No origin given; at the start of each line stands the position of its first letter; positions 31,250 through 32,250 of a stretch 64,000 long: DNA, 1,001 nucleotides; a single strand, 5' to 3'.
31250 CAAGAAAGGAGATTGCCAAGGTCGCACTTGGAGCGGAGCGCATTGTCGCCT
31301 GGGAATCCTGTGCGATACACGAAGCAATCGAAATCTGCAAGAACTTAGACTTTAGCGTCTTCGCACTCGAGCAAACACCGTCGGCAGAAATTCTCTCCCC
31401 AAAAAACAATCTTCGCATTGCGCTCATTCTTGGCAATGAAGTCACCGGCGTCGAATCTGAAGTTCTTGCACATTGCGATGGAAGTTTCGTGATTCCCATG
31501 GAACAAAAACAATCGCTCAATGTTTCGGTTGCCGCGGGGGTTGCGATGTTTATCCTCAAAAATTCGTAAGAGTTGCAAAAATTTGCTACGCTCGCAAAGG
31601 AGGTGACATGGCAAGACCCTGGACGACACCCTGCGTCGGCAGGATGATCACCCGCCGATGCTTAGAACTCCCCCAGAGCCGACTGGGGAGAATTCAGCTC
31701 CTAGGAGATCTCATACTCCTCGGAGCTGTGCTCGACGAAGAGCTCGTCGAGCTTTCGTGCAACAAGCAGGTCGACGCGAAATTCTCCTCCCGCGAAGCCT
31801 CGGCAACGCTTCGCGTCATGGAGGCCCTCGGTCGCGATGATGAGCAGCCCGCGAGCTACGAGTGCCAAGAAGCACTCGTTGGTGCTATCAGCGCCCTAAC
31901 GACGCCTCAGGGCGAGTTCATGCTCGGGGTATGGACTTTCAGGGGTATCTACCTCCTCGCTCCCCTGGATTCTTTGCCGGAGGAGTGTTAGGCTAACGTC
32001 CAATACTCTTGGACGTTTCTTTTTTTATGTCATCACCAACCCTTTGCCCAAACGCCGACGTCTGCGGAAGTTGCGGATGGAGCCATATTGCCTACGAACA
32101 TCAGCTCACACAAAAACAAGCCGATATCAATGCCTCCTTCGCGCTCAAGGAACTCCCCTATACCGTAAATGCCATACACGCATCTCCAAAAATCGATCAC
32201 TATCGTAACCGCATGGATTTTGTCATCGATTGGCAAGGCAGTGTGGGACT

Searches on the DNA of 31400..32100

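Call 65: search_rna_families(source=window, start=31400, end=32100, threshold=evalue, max_evalue=10, show_alignments=1)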
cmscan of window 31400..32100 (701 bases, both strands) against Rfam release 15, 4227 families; matches with E-value up to 10: 4.
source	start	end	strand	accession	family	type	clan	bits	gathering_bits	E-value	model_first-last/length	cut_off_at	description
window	31959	32030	+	RF00236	ctRNA_pGA1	Gene; antisense;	-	18.1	45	0.58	1-79/79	no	ctRNA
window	31821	31870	+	RF01538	TB11Cs3H1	Gene; snRNA; snoRNA; HACA-box;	-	16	50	2.5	1-72/72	no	Trypanosomatid snoRNA TB11Cs3H1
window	31610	31688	-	RF00434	BTE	Cis-reg;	-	14.8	45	3.3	1-99/99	no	Luteovirus cap-independent translation element (BTE)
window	31790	31853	+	RF02276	Hammerhead_II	Gene; ribozyme;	CL00010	14.5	37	6.2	1-66/66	no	Hammerhead ribozyme (type II)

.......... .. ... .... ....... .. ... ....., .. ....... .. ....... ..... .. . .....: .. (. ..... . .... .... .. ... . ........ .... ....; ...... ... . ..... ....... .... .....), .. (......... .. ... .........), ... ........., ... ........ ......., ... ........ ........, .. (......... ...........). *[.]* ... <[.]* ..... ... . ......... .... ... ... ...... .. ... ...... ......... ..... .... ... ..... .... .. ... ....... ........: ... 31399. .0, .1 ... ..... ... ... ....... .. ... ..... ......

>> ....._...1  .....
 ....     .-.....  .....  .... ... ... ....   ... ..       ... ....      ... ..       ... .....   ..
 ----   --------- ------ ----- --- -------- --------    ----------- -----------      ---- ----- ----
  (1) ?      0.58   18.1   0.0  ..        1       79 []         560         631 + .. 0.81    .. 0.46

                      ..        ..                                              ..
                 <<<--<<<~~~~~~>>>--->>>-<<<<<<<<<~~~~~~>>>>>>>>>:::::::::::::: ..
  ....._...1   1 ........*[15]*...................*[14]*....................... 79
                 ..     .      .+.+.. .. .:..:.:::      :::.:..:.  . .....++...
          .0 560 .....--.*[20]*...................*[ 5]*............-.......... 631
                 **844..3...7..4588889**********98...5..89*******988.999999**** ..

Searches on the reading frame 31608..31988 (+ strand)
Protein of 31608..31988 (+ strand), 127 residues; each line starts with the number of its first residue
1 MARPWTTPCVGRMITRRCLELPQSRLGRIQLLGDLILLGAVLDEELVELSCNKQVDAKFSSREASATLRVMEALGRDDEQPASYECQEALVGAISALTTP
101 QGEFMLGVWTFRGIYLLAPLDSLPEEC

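Call 74: search_protein_families(library=pfam, proteins=[window:31608-31988:+], max_evalue=1)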
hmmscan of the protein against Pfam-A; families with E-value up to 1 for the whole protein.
window:31608-31988:+ (127 aa): 0 families

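Call 75: search_protein_families(library=phrogs, proteins=[window:31608-31988:+], max_evalue=0.1)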
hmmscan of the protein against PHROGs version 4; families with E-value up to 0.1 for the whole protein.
window:31608-31988:+ (127 aa): 0 families

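Call 78: find_encoding_contigs(protein=window:31608-31988:+, flank=3000, max_places=6)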
Protein window:31608-31988:+ (127 aa): no gene with exactly this product is on record in the collection.
